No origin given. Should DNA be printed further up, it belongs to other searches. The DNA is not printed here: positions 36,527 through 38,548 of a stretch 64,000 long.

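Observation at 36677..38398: Degenerate full-length bacterial-type ProRS paralogue embedded between the prd operon and selB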

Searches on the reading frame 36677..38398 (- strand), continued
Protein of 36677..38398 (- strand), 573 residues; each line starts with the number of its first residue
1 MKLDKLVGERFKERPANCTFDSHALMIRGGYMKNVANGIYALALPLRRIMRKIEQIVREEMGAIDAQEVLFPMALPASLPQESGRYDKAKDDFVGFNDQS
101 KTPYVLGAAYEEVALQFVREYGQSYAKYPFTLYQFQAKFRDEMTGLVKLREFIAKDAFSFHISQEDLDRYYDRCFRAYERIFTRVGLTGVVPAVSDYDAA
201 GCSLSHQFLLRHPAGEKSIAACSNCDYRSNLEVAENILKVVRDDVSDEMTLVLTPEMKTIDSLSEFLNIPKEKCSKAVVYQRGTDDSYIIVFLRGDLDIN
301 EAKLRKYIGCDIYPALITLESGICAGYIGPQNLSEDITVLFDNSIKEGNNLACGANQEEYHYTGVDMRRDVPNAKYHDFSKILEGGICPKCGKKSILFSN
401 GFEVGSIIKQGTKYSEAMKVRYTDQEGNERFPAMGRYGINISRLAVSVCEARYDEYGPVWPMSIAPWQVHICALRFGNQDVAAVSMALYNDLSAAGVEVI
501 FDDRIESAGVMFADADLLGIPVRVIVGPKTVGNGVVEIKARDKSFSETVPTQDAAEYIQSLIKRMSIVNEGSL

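Call 8: find_homologous_proteins(query=window:36677-38398:-, max_evalue=1e-20)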
Query window:36677-38398:- (573 aa): 7949 proteins with E <= 1e-20 among 8000 candidates; the best 120 are listed.
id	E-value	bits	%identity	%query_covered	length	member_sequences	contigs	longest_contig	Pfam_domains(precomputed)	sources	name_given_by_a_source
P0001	0.0e+0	1307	100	100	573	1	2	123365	PF03129.26,PF00587.31,PF04073.21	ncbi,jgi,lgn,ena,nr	ncbi:MAG: proline--tRNA ligase [Defluviitaleaceae bacterium]|nr:proline--tRNA ligase [Defluviitaleac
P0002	7.5e-254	861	65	99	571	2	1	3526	PF03129.26,PF00587.31,PF04073.21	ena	-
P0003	2.0e-249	847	64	99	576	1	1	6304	PF03129.26,PF00587.31,PF04073.21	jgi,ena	-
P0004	8.6e-244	828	63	99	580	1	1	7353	PF03129.26,PF00587.31,PF04073.21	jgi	jgi:prolyl-tRNA synthetase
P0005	1.4e-242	824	63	99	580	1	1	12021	PF03129.26,PF00587.31,PF04073.21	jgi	-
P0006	2.6e-240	817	48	99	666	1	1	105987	PF03129.26,PF00587.31,PF04073.21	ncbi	-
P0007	1.0e-239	815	61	99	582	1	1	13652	PF03129.26,PF00587.31,PF04073.21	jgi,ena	-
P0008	2.1e-236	804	60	98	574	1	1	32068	PF03129.26,PF00587.31,PF04073.21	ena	-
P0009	1.4e-232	791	60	99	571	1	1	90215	PF03129.26,PF00587.31,PF04073.21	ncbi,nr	ncbi:MAG: proline--tRNA ligase [bacterium]|nr:proline--tRNA ligase [bacterium]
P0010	9.1e-231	785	58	99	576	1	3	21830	PF03129.26,PF00587.31,PF04073.21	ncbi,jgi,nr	ncbi:MAG: proline--tRNA ligase [Ruminococcaceae bacterium]|nr:proline--tRNA ligase [Oscillospiraceae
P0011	1.9e-230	784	59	99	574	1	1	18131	PF03129.26,PF00587.31,PF04073.21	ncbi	ncbi:MAG: proline--tRNA ligase [Clostridia bacterium]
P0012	3.9e-230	783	59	99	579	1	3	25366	PF03129.26,PF00587.31,PF04073.21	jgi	jgi:prolyl-tRNA synthetase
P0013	6.4e-230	782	60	98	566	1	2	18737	PF03129.26,PF00587.31,PF04073.21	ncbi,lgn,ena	-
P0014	6.5e-230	782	60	98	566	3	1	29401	PF03129.26,PF00587.31,PF04073.21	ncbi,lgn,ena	-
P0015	8.3e-230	782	58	99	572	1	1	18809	PF03129.26,PF00587.31,PF04073.21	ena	-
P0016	1.3e-229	781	58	99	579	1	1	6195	PF03129.26,PF00587.31,PF04073.21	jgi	jgi:prolyl-tRNA synthetase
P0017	1.4e-229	781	58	98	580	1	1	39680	PF03129.26,PF00587.31,PF04073.21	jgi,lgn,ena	-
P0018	1.9e-229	781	59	99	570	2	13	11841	PF03129.26,PF00587.31,PF04073.21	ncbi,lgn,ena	-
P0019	3.8e-229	780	59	98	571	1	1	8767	PF03129.26,PF00587.31,PF04073.21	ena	-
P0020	6.2e-229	779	58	99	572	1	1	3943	PF03129.26,PF00587.31,PF04073.21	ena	-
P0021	6.3e-229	779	58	99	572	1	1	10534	PF03129.26,PF00587.31,PF04073.21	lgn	-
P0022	3.6e-228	777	59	99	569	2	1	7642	PF03129.26,PF00587.31,PF04073.21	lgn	-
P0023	6.9e-228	776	57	99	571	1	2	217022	PF03129.26,PF00587.31,PF04073.21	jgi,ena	-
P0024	1.1e-227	775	59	98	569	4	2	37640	PF03129.26,PF00587.31,PF04073.21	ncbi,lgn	-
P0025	1.2e-227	775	58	99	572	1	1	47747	PF03129.26,PF00587.31,PF04073.21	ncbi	ncbi:MAG: proline--tRNA ligase [Oscillospiraceae bacterium]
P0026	1.3e-227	775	58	99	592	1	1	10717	PF03129.26,PF00587.31,PF04073.21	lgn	-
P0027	2.2e-227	774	58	98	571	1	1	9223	PF03129.26,PF00587.31,PF04073.21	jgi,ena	-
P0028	2.5e-227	774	58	99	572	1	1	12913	PF03129.26,PF00587.31,PF04073.21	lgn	-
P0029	2.9e-227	774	58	99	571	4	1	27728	PF03129.26,PF00587.31,PF04073.21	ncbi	-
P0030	3.2e-227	774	58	99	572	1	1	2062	PF03129.26,PF00587.31,PF04073.21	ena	-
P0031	6.0e-227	773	58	99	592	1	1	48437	PF03129.26,PF00587.31,PF04073.21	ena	-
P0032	6.7e-227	772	59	96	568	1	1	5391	PF03129.26,PF00587.31,PF04073.21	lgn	-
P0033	7.5e-227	772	58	99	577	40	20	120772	PF03129.26,PF00587.31,PF04073.21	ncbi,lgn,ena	-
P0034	8.1e-227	772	58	98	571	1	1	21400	PF03129.26,PF00587.31,PF04073.21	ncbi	-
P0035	8.2e-227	772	58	98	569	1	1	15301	PF03129.26,PF00587.31,PF04073.21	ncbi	-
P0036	1.1e-226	772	58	99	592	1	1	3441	PF03129.26,PF00587.31,PF04073.21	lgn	-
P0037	1.2e-226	772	58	98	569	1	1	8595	PF03129.26,PF00587.31,PF04073.21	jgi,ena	-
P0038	2.1e-226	771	58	99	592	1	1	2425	PF03129.26,PF00587.31,PF04073.21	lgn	-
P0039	2.1e-226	771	58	99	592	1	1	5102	PF03129.26,PF00587.31,PF04073.21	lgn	-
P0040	2.2e-226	771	58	98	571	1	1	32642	PF03129.26,PF00587.31,PF04073.21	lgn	-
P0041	2.7e-226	770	58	98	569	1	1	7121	PF03129.26,PF00587.31,PF04073.21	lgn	-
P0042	2.9e-226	770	58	99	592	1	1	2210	PF03129.26,PF00587.31,PF04073.21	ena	-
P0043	2.9e-226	770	58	99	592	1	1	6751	PF03129.26,PF00587.31,PF04073.21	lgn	-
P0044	3.3e-226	770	58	98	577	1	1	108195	PF03129.26,PF00587.31,PF04073.21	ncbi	ncbi:MAG: proline--tRNA ligase [Lachnospiraceae bacterium]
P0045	3.3e-226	770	58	98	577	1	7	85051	PF03129.26,PF00587.31,PF04073.21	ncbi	ncbi:MAG: proline--tRNA ligase [Lachnospiraceae bacterium]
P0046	3.6e-226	770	57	98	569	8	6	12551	PF03129.26,PF00587.31,PF04073.21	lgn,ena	-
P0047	3.6e-226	770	58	98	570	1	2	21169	PF03129.26,PF00587.31,PF04073.21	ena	-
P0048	4.0e-226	770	58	99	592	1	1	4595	PF03129.26,PF00587.31,PF04073.21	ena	-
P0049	4.9e-226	770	57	98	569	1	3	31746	PF03129.26,PF00587.31,PF04073.21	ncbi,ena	-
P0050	7.3e-226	769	58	98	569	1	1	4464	PF03129.26,PF00587.31,PF04073.21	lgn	-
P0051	9.1e-226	769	58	98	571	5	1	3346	PF03129.26,PF00587.31,PF04073.21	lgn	-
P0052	9.3e-226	769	58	98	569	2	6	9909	PF03129.26,PF00587.31,PF04073.21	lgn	-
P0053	1.0e-225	769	58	99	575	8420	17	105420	PF03129.26,PF00587.31,PF04073.21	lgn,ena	-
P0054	1.4e-225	768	58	98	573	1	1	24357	PF03129.26,PF00587.31,PF04073.21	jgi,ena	-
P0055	1.4e-225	768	58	99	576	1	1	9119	PF03129.26,PF00587.31,PF04073.21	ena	-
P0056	1.5e-225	768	58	98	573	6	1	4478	PF03129.26,PF00587.31,PF04073.21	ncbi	-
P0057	1.7e-225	768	58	99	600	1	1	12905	PF03129.26,PF00587.31,PF04073.21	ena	-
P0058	2.0e-225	768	58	99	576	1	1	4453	PF03129.26,PF00587.31,PF04073.21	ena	-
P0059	2.5e-225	767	58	98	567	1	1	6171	PF03129.26,PF00587.31,PF04073.21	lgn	-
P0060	2.6e-225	767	59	99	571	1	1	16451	PF03129.26,PF00587.31,PF04073.21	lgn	-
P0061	2.6e-225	767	57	98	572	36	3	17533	PF03129.26,PF00587.31,PF04073.21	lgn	-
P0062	3.1e-225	767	58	98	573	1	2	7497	PF03129.26,PF00587.31,PF04073.21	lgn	-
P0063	3.2e-225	767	57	99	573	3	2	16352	PF03129.26,PF00587.31,PF04073.21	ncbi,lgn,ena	-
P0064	3.7e-225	767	58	99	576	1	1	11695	PF03129.26,PF00587.31,PF04073.21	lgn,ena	-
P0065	3.9e-225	767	58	99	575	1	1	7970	PF03129.26,PF00587.31,PF04073.21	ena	-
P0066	4.4e-225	766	58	99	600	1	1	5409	PF03129.26,PF00587.31,PF04073.21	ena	-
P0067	4.4e-225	766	58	99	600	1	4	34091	PF03129.26,PF00587.31,PF04073.21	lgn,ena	-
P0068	4.5e-225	766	57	98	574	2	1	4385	PF03129.26,PF00587.31,PF04073.21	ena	-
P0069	4.6e-225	766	58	98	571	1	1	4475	PF03129.26,PF00587.31,PF04073.21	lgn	-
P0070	4.8e-225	766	58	98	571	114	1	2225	PF03129.26,PF00587.31,PF04073.21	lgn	-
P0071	4.9e-225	766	58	98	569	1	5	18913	PF03129.26,PF00587.31,PF04073.21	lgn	-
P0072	4.9e-225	766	57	98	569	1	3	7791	PF03129.26,PF00587.31,PF04073.21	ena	-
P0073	5.4e-225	766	58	98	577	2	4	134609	PF03129.26,PF00587.31,PF04073.21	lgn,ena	-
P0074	5.9e-225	766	59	99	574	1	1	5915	PF03129.26,PF00587.31,PF04073.21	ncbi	-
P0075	6.5e-225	766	58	99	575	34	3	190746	PF03129.26,PF00587.31,PF04073.21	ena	-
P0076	6.6e-225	766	58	99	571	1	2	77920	PF03129.26,PF00587.31,PF04073.21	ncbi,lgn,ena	-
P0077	6.6e-225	766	57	99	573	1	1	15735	PF03129.26,PF00587.31,PF04073.21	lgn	-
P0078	7.7e-225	766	58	98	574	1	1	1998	PF03129.26,PF00587.31,PF04073.21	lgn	-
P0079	8.8e-225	765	57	99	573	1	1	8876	PF03129.26,PF00587.31,PF04073.21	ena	-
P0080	9.9e-225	765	58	98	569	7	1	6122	PF03129.26,PF00587.31,PF04073.21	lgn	-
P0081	9.9e-225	765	58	99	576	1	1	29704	PF03129.26,PF00587.31,PF04073.21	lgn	-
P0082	1.0e-224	765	58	98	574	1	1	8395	PF03129.26,PF00587.31,PF04073.21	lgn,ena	-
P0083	1.1e-224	765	58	98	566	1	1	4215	PF03129.26,PF00587.31,PF04073.21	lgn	-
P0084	1.1e-224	765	57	98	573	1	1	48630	PF03129.26,PF00587.31,PF04073.21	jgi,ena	-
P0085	1.2e-224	765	58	99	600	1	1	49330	PF03129.26,PF00587.31,PF04073.21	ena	-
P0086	1.4e-224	765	58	98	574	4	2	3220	PF03129.26,PF00587.31,PF04073.21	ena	-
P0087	1.5e-224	765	58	99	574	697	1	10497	PF03129.26,PF00587.31,PF04073.21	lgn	-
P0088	1.6e-224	765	58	98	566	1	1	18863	PF03129.26,PF00587.31,PF04073.21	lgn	-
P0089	1.6e-224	765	57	99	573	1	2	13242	PF03129.26,PF00587.31,PF04073.21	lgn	-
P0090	1.6e-224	765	57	99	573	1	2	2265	PF03129.26,PF00587.31,PF04073.21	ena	-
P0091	1.6e-224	765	57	99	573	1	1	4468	PF03129.26,PF00587.31,PF04073.21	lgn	-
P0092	1.6e-224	765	58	98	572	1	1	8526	PF03129.26,PF00587.31,PF04073.21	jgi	jgi:prolyl-tRNA synthetase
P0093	1.8e-224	764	58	99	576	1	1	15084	PF03129.26,PF00587.31,PF04073.21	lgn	-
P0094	2.0e-224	764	58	98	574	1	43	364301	PF03129.26,PF00587.31,PF04073.21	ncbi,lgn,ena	-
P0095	2.2e-224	764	58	98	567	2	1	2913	PF03129.26,PF00587.31,PF04073.21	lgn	-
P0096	2.2e-224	764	58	98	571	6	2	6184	PF03129.26,PF00587.31,PF04073.21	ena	-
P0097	2.4e-224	764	58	98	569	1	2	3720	PF03129.26,PF00587.31,PF04073.21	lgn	-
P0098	2.5e-224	764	58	99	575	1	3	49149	PF03129.26,PF00587.31,PF04073.21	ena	-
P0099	2.5e-224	764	57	99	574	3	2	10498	PF03129.26,PF00587.31,PF04073.21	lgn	-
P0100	2.6e-224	764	58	99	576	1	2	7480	PF03129.26,PF00587.31,PF04073.21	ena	-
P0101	2.6e-224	764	57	98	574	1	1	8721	PF03129.26,PF00587.31,PF04073.21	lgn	-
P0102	2.6e-224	764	57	99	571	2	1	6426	PF03129.26,PF00587.31,PF04073.21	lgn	-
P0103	2.7e-224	764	58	98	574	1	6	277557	PF03129.26,PF00587.31,PF04073.21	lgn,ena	-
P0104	2.7e-224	764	58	98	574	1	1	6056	PF03129.26,PF00587.31,PF04073.21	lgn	-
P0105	2.8e-224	764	58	98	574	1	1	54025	PF03129.26,PF00587.31,PF04073.21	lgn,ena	-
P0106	2.8e-224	764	57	98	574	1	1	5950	PF03129.26,PF00587.31,PF04073.21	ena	-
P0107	2.8e-224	764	58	98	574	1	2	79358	PF03129.26,PF00587.31,PF04073.21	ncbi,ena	-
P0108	3.0e-224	764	58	99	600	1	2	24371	PF03129.26,PF00587.31,PF04073.21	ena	-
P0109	3.1e-224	764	57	99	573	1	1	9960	PF03129.26,PF00587.31,PF04073.21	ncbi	-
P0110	3.3e-224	764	58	98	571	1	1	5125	PF03129.26,PF00587.31,PF04073.21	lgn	-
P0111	3.3e-224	764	57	99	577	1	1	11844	PF03129.26,PF00587.31,PF04073.21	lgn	-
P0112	3.5e-224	763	57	98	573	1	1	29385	PF03129.26,PF00587.31,PF04073.21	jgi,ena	-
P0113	3.7e-224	763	57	98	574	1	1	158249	PF03129.26,PF00587.31,PF04073.21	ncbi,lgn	-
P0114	3.9e-224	763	57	98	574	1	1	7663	PF03129.26,PF00587.31,PF04073.21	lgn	-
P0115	4.8e-224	763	57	98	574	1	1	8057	PF03129.26,PF00587.31,PF04073.21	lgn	-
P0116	4.9e-224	763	58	98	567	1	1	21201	PF03129.26,PF00587.31,PF04073.21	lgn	-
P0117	4.9e-224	763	57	98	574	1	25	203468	PF03129.26,PF00587.31,PF04073.21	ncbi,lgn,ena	-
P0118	4.9e-224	763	57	98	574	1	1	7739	PF03129.26,PF00587.31,PF04073.21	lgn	-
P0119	5.0e-224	763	57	98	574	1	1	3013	PF03129.26,PF00587.31,PF04073.21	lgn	-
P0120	5.0e-224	763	57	98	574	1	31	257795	PF03129.26,PF00587.31,PF04073.21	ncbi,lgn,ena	-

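Call 13: find_encoding_contigs(protein=P0004, flank=10000, max_places=4)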
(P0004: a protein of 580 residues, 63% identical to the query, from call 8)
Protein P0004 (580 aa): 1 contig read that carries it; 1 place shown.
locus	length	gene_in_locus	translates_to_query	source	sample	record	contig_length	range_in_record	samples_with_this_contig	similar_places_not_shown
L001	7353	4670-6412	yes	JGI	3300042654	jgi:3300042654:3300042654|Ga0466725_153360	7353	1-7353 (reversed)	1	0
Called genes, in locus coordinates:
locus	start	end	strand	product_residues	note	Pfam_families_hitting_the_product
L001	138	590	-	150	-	PF07355:GRDB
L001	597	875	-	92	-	-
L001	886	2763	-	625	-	PF09338:Gly_reductase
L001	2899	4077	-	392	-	PF13375:RnfC_N, PF01512:Complex1_51K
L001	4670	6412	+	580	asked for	PF00587:tRNA-synt_2b, PF04073:tRNA_edit, PF03129:HGTP_anticodon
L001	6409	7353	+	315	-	?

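Call 14: find_encoding_contigs(protein=P0002, flank=10000, max_places=4)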
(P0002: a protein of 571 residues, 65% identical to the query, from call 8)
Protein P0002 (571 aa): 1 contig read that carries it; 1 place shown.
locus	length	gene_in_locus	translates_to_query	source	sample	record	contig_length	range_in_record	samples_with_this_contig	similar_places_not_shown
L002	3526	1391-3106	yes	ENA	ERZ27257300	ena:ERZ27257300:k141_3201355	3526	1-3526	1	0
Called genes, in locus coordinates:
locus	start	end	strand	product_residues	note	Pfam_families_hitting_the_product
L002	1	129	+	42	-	?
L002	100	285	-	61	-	-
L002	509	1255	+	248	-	-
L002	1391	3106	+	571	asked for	PF00587:tRNA-synt_2b, PF04073:tRNA_edit, PF03129:HGTP_anticodon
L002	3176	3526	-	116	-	?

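Call 15: search_protein_families(library=ncbifam, proteins=[L001:6409-7353:+, L001:2899-4077:-, L002:509-1255:+], max_evalue=0.00001)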
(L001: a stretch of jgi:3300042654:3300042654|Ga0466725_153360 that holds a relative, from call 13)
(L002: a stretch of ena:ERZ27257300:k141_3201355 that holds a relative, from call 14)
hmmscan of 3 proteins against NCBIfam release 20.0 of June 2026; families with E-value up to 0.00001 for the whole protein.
L001:6409-7353:+ (315 aa): 30 families (the best 25 are shown)
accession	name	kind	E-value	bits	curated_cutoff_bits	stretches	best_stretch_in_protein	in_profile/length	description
TIGR00475.1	selB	equivalog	5.5e-89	299.4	242.25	1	4-311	1-302/581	selenocysteine-specific translation elongation factor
NF003077.0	PRK04000.1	equivalog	1.1e-45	156.5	315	2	55-222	86-260/412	translation initiation factor IF-2 subunit gamma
TIGR03680.1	eif2g_arch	equivalog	1.2e-45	156.4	514.5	2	55-229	82-263/407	translation initiation factor IF-2 subunit gamma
NF000766.0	PRK00049.1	subfamily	2.2e-40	138.7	449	1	4-280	13-315/396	elongation factor Tu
NF009373.0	PRK12736.1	subfamily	6.6e-40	137.1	452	1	3-280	12-313/394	elongation factor Tu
NF008969.0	PRK12317.1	subfamily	2.7e-39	134.9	502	1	29-279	61-327/426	elongation factor 1-alpha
NF009372.0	PRK12735.1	subfamily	2.8e-37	128.5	479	1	3-281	12-316/396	elongation factor Tu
TIGR00485.1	EF-Tu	equivalog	2.5e-35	122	522.4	1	3-279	12-312/394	elongation factor Tu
TIGR00483.1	EF-1_alpha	equivalog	1.8e-31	109.1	540.1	1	28-263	60-311/427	translation elongation factor EF-1 subunit alpha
TIGR02034.1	CysN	subfamily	2.5e-28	99.3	336.1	1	29-306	56-341/406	sulfate adenylyltransferase, large subunit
NF004035.0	PRK05506.1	subfamily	9.2e-26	90.3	715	1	28-264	79-324/632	bifunctional sulfate adenylyltransferase subunit 1/adenylylsulfate kinase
NF003478.0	PRK05124.1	equivalog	9.9e-26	90.3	590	1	29-303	83-365/475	sulfate adenylyltransferase subunit CysN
TIGR00487.1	IF-2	equivalog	9.2e-20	70.9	424.4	1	5-216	89-298/587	translation initiation factor IF-2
TIGR00231.1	small_GTP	domain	6.1e-16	58.6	42.5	1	1-164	1-162/164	GTP-binding protein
NF009381.0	PRK12740.1-5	subfamily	4.7e-14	51.7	583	1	6-140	36-158/692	elongation factor G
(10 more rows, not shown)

L001:2899-4077:- (392 aa): 7 families
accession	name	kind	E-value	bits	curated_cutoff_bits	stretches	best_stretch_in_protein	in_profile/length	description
TIGR04481.1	PR_assoc_PrdC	equivalog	2.9e-151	504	490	1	6-392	2-389/425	proline reductase-associated electron transfer protein PrdC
TIGR01945.1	rnfC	subfamily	4.9e-55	186.8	245.95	1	5-309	31-353/435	RnfABCDGE type electron transport complex subunit C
NF003454.1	PRK05035.1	equivalog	7.5e-46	156.7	345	1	5-307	33-354/556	electron transport complex subunit RsxC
NF041837.1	rnfC_Methano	equivalog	1.3e-20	73.7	650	1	3-169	11-190/438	Rnf electron transport complex subunit RnfC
TIGR01959.1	nuoF_fam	equivalog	2.5e-11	42.7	558.65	1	73-171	33-135/410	NADH-quinone oxidoreductase subunit NuoF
NF010120.0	PRK13596.1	equivalog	7.1e-09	34.7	389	1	72-171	37-141/433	NADH-quinone oxidoreductase subunit NuoF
NF008436.0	PRK11278.1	equivalog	5.4e-06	25.6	749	1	74-170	47-148/448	NADH-quinone oxidoreductase subunit NuoF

L002:509-1255:+ (248 aa): 0 families

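Call 16: find_encoding_contigs(protein=P0003, flank=10000, max_places=3)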
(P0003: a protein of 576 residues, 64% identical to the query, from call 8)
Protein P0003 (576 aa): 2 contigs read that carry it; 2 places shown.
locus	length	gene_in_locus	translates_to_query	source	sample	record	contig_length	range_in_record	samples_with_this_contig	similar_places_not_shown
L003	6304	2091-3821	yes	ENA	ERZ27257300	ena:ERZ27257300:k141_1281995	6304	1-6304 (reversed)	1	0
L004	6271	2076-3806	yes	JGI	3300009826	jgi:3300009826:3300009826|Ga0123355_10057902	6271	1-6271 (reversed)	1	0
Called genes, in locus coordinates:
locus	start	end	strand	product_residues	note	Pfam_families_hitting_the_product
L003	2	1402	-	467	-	?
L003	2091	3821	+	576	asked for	PF00587:tRNA-synt_2b, PF04073:tRNA_edit, PF03129:HGTP_anticodon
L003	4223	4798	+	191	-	-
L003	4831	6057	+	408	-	PF07638:Sigma70_ECF, PF04542:Sigma70_r2, PF08281:Sigma70_r4_2, PF04545:Sigma70_r4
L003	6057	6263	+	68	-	-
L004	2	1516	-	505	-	?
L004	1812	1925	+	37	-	-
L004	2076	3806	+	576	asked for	PF00587:tRNA-synt_2b, PF04073:tRNA_edit, PF03129:HGTP_anticodon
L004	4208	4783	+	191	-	-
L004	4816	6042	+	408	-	PF07638:Sigma70_ECF, PF04542:Sigma70_r2, PF08281:Sigma70_r4_2, PF04545:Sigma70_r4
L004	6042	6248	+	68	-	-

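Call 17: find_encoding_contigs(protein=P0005, flank=10000, max_places=3)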
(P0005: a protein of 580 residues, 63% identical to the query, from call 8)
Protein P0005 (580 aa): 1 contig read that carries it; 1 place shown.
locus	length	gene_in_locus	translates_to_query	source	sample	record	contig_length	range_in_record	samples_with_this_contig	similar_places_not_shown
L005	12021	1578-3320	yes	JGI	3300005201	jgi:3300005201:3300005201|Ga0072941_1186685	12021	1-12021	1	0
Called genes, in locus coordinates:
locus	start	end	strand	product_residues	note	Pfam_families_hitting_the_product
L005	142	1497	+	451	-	PF00696:AA_kinase (weak), PF01472:PUA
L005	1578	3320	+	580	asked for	PF00587:tRNA-synt_2b, PF04073:tRNA_edit, PF03129:HGTP_anticodon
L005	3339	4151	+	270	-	PF00696:AA_kinase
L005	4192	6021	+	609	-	PF19864:Radical_SAM_N2, PF04055:Radical_SAM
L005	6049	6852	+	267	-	PF10105:DUF2344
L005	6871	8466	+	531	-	PF10150:RNase_E_G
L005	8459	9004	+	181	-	PF01965:DJ-1_PfpI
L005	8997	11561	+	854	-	PF03717:PBP_dimer, PF00905:Transpeptidase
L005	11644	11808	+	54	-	-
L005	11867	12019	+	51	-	?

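Call 18: find_encoding_contigs(protein=P0006, flank=10000, max_places=3)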
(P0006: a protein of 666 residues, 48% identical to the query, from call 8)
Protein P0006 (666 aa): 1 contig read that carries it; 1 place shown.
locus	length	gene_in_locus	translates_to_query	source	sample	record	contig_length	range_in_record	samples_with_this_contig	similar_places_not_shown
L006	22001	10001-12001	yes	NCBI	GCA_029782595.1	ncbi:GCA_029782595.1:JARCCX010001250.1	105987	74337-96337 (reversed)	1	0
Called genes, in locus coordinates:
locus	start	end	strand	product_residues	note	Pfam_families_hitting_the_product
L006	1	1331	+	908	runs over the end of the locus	PF00270:DEAD (faint), PF06733:DEAD_2, PF13307:Helicase_C_2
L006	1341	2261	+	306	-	PF03547:Mem_trans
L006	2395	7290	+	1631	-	PF00873:ACR_tran, PF03176:MMPL (weak), PF00873:ACR_tran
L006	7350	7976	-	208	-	-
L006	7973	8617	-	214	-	PF22564:HAAS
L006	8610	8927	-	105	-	PF13601:HTH_34 (weak), PF03551:PadR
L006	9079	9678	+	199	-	PF02545:Maf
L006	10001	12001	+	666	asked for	PF00587:tRNA-synt_2b, PF04073:tRNA_edit, PF03129:HGTP_anticodon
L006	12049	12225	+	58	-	-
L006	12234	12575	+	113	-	PF04237:YjbR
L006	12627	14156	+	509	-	PF00817:IMS, PF11799:IMS_C (weak)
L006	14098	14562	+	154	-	-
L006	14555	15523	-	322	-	PF00389:2-Hacid_dh, PF02826:2-Hacid_dh_C, PF00670:AdoHcyase_NAD (faint)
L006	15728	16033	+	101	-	-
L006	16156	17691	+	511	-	PF04616:Glyco_hydro_43, PF17851:GH43_C2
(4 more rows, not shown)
